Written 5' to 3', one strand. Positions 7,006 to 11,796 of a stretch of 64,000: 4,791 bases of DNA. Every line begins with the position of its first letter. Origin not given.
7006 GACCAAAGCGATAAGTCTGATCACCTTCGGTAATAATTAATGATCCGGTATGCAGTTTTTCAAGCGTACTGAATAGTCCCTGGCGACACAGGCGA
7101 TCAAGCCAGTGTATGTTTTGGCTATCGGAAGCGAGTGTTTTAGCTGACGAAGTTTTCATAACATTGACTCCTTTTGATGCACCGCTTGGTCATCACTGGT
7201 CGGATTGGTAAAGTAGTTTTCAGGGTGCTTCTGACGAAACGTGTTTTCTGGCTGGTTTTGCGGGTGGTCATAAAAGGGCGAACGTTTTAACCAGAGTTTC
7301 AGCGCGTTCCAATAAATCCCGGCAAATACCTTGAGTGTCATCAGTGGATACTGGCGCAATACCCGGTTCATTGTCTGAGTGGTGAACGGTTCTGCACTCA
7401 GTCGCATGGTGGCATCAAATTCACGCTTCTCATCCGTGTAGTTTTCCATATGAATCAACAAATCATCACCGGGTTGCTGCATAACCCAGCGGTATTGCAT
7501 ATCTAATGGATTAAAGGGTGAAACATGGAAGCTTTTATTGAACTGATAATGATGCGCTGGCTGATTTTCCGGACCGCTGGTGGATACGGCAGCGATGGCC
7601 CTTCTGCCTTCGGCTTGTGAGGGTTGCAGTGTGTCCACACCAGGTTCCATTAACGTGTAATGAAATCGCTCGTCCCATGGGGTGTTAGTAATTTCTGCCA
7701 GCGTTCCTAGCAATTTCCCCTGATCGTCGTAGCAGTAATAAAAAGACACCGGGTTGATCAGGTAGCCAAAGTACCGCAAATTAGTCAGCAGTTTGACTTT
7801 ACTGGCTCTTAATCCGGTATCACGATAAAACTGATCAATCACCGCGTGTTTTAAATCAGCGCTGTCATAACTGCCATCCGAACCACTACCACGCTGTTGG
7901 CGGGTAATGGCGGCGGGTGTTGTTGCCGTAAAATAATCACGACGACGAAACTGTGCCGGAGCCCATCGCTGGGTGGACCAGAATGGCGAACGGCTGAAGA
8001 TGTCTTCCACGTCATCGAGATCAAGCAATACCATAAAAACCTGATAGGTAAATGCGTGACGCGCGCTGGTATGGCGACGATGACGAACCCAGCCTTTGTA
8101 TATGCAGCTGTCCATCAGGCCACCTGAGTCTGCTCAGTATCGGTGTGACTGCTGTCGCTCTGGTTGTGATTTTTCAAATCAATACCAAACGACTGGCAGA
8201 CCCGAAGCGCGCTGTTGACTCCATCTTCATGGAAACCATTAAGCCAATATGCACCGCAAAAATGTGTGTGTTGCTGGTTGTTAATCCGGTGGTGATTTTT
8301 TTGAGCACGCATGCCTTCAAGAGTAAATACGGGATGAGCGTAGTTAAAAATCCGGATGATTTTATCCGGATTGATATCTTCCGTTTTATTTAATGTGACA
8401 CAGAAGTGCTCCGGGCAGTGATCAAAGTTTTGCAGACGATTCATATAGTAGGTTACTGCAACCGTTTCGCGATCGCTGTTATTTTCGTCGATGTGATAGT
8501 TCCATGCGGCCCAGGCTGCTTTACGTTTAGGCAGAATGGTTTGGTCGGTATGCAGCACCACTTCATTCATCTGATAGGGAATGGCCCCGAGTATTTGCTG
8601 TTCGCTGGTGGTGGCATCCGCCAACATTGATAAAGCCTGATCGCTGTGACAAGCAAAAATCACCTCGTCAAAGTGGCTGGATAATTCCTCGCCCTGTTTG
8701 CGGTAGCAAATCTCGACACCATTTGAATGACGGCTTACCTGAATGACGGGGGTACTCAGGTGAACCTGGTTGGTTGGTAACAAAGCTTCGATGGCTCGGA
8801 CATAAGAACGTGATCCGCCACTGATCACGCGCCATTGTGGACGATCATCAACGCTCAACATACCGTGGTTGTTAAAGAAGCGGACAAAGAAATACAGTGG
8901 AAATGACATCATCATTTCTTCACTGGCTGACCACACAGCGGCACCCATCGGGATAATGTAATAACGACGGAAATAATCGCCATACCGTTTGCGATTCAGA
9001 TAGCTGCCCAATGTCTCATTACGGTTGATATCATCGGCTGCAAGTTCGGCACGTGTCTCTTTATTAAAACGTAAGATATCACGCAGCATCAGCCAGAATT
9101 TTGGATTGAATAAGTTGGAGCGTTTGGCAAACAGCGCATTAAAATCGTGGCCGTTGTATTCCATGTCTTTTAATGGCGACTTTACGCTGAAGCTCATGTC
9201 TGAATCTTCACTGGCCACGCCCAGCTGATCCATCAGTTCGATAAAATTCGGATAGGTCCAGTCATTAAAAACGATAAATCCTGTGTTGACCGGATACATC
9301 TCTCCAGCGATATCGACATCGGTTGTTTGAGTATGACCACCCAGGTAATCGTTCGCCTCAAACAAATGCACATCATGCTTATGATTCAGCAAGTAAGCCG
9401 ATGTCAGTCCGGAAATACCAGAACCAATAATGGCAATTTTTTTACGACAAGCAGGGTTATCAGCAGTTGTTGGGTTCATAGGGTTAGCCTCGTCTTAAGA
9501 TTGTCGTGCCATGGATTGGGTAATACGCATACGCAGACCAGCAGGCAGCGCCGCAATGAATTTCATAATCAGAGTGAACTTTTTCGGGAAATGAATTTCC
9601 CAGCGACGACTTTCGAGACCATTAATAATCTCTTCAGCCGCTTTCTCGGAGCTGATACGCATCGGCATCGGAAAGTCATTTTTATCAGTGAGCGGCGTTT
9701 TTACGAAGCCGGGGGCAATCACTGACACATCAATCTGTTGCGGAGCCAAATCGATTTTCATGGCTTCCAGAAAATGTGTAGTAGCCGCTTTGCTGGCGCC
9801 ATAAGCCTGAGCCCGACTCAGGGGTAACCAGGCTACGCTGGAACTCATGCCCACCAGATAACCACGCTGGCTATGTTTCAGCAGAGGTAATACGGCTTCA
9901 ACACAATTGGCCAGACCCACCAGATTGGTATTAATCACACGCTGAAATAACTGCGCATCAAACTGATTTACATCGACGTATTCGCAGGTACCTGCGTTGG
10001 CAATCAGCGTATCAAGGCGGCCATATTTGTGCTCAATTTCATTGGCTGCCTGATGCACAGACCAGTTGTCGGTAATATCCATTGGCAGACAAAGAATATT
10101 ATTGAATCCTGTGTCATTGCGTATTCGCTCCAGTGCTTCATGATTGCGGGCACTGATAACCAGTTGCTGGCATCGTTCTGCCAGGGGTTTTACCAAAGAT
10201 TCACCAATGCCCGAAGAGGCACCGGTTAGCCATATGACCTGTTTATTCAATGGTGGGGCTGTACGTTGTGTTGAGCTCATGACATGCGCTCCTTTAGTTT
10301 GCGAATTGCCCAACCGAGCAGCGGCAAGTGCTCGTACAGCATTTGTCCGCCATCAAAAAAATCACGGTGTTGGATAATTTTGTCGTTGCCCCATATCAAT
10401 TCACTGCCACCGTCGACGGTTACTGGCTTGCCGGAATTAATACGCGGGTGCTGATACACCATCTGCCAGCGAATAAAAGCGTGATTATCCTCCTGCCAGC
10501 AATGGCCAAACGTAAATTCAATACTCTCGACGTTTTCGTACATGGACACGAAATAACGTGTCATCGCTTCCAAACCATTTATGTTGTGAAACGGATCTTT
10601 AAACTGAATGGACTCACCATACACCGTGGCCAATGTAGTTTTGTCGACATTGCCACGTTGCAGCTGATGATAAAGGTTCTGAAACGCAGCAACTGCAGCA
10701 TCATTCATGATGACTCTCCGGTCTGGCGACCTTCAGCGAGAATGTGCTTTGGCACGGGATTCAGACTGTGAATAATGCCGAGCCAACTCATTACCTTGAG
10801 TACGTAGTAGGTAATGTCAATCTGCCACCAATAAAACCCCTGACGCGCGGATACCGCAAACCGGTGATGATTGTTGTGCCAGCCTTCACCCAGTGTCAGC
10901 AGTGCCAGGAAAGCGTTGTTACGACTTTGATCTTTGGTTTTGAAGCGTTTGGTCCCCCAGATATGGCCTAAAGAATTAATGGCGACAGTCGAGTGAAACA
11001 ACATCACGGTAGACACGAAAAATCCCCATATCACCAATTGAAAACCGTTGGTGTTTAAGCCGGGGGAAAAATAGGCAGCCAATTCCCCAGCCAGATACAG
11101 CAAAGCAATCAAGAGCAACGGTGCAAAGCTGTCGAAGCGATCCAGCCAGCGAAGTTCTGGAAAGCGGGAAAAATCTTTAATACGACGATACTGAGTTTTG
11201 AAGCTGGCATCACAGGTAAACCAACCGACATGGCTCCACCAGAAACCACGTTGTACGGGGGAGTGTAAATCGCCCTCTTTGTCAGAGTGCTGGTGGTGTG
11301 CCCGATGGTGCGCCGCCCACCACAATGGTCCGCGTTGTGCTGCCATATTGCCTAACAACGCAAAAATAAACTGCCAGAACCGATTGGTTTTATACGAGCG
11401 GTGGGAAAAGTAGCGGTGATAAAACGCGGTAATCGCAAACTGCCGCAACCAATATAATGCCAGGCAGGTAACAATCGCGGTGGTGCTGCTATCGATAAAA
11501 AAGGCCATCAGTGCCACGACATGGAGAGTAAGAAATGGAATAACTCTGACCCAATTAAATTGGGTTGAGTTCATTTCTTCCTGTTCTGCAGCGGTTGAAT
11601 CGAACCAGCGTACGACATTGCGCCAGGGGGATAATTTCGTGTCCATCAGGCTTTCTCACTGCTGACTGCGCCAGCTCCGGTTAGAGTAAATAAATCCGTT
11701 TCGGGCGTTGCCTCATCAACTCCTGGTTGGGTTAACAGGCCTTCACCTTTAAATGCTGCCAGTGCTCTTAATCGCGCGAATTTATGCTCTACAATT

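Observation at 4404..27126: A ~23 kb multi-operon light/photo-oxidative defence region apparently under one regulator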

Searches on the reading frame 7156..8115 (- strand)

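Call 7: search_protein_families(library=pfam, proteins=[window:7156-8115:-])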
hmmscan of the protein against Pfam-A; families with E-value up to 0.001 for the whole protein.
window:7156-8115:- (319 aa): 1 family
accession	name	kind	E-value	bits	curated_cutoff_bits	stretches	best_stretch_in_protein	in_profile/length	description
PF07103.16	DUF1365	-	2.3e-78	263.6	25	1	5-286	1-234/235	Protein of unknown function (DUF1365)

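Call 52: search_protein_families(library=ncbifam, proteins=[window:7156-8115:-], max_evalue=0.00001)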
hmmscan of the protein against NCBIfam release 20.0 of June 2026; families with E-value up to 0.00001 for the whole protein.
window:7156-8115:- (319 aa): 0 families

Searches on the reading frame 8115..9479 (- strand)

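Call 7: search_protein_families(library=pfam, proteins=[window:8115-9479:-])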
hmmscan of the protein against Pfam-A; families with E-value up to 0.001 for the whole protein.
window:8115-9479:- (454 aa): 3 families
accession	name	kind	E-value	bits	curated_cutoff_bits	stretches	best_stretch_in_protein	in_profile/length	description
PF01593.30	Amino_oxidase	-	8.8e-26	91.6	19.8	1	22-330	1-318/443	Flavin containing amine oxidoreductase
PF13450.12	NAD_binding_8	-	8.8e-15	55.2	21.9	1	17-86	1-68/68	NAD(P)-binding Rossmann-like domain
PF01266.30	DAO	-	6.2e-07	29.7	27.9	1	14-50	1-38/353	FAD dependent oxidoreductase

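Call 52: search_protein_families(library=ncbifam, proteins=[window:8115-9479:-], max_evalue=0.00001)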
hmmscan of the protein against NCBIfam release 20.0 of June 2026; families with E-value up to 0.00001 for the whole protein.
window:8115-9479:- (454 aa): 8 families
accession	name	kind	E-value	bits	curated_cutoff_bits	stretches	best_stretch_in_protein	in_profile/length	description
NF005560.0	PRK07233.1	equivalog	6e-13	48.4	252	1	14-56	2-45/435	hypothetical protein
NF008841.0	PRK11883.1-1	equivalog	2.3e-10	40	517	1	12-89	3-79/453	protoporphyrinogen oxidase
NF008845.0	PRK11883.1-5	equivalog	6.3e-10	37.9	560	0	12-54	4-53/468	protoporphyrinogen oxidase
TIGR00562.1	proto_IX_ox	equivalog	6.2e-09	34.9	97.85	1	12-55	2-48/470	protoporphyrinogen oxidase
NF009410.0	PRK12771.1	subfamily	1e-07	30.9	516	1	6-48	132-175/566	NAD(P)-binding protein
NF009454.0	PRK12814.1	equivalog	7e-07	28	916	1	8-49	189-231/657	putative NADPH-dependent glutamate synthase small subunit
TIGR02732.1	zeta_caro_desat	equivalog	8.8e-07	28.2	622.15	1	14-90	1-74/474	9,9'-di-cis-zeta-carotene desaturase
TIGR03467.1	HpnE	equivalog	2.9e-06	26.9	283.05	0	15-59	1-46/430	hydroxysqualene dehydroxylase HpnE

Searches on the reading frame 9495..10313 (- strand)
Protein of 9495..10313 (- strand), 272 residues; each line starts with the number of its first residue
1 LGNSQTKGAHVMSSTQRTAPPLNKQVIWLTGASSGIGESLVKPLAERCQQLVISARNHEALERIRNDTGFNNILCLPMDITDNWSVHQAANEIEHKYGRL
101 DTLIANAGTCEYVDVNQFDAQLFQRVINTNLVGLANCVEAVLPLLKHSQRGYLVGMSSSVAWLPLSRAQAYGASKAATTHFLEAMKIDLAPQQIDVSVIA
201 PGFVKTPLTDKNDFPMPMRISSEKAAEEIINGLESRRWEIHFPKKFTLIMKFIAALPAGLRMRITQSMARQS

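Call 7: search_protein_families(library=pfam, proteins=[window:9495-10313:-])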
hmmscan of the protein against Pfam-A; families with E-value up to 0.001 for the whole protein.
window:9495-10313:- (272 aa): 3 families
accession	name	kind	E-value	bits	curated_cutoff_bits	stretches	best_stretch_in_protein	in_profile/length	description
PF00106.31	adh_short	-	9.6e-45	152.9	26.6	1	25-211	1-189/195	short chain dehydrogenase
PF13561.12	adh_short_C2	-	9.9e-32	110.8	27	1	31-213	1-185/236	Enoyl-(Acyl carrier protein) reductase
PF08659.16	KR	-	2.1e-10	41.2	22.6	1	28-199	4-173/180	KR domain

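Call 52: search_protein_families(library=ncbifam, proteins=[window:9495-10313:-], max_evalue=0.00001)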
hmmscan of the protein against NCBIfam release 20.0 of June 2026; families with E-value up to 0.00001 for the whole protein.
window:9495-10313:- (272 aa): 211 families (the best 25 are shown)
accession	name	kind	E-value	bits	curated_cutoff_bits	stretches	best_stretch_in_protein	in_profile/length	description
NF004765.0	PRK06101.1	equivalog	8.8e-61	205.1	406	1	26-268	3-238/241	SDR family oxidoreductase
NF005437.0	PRK07024.1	equivalog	2.6e-48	164.7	266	1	24-270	4-252/259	SDR family oxidoreductase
NF004526.0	PRK05872.1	subfamily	7.8e-44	149.9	276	1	19-253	5-253/297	short-chain dehydrogenase/reductase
NF006099.0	PRK08251.1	equivalog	2.3e-39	135.1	253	1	24-262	4-247/250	SDR family oxidoreductase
NF004825.0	PRK06181.1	equivalog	3.8e-39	134.6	215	1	22-210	4-194/268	SDR family oxidoreductase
NF005594.0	PRK07326.1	equivalog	1.6e-36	126.1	271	1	23-231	5-214/237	SDR family oxidoreductase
NF005495.0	PRK07109.1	subfamily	7.3e-36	124.1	264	1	20-216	4-204/334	SDR family oxidoreductase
NF005881.0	PRK07832.1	equivalog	4.6e-35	121.2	296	1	23-211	8-200/287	SDR family oxidoreductase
NF005559.1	PRK07231.1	subfamily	2.3e-34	119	215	1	23-211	3-193/249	glucose 1-dehydrogenase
NF006123.0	PRK08267.1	equivalog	3.7e-34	118.1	261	1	24-270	2-258/261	SDR family oxidoreductase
NF005878.0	PRK07825.1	subfamily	1.2e-33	116.7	287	1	20-269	5-253/278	short chain dehydrogenase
NF005067.0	PRK06484.1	equivalog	2e-33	115.7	713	1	6-208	257-455/524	short chain dehydrogenase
NF052558.1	MBtsdlDhBudC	equivalog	1.5e-32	113.2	270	1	23-212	2-190/250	meso-2,3-butanediol dehydrogenase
NF009466.0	PRK12826.1-2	subfamily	7.3e-32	110.8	222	1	24-212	3-195/248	3-oxoacyl-ACP reductase FabG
NF005489.0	PRK07102.1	equivalog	1.9e-31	109.5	267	1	26-260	3-237/243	SDR family oxidoreductase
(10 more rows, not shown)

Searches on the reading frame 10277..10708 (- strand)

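Call 7: search_protein_families(library=pfam, proteins=[window:10277-10708:-])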
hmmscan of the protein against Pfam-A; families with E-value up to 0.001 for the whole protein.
window:10277-10708:- (143 aa): 3 families
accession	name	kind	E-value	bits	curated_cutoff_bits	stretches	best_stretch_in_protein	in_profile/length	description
PF12680.13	SnoaL_2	-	5.2e-13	49.9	27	1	10-114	2-102/102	SnoaL-like domain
PF10184.16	DUF2358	-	6.5e-07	30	24.3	1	11-114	6-113/113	Uncharacterized conserved protein (DUF2358)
PF07366.18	SnoaL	-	1.8e-05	25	28.4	1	26-120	19-119/126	SnoaL-like polyketide cyclase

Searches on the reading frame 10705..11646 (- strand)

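Call 7: search_protein_families(library=pfam, proteins=[window:10705-11646:-])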
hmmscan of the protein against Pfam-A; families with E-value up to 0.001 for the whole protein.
window:10705-11646:- (313 aa): 1 family
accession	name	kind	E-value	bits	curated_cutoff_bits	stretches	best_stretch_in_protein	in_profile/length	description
PF00487.30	FA_desaturase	-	8.2e-22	78.6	29.7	1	56-280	4-235/253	Fatty acid desaturase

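Call 52: search_protein_families(library=ncbifam, proteins=[window:10705-11646:-], max_evalue=0.00001)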
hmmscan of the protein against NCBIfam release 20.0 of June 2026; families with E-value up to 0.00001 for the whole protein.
window:10705-11646:- (313 aa): 1 family
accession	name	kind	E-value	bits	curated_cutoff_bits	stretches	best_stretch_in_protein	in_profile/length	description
NF049918.1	DesA_fam_desat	equivalog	5.1e-27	95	400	1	56-307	9-252/385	DesA family fatty acid desaturase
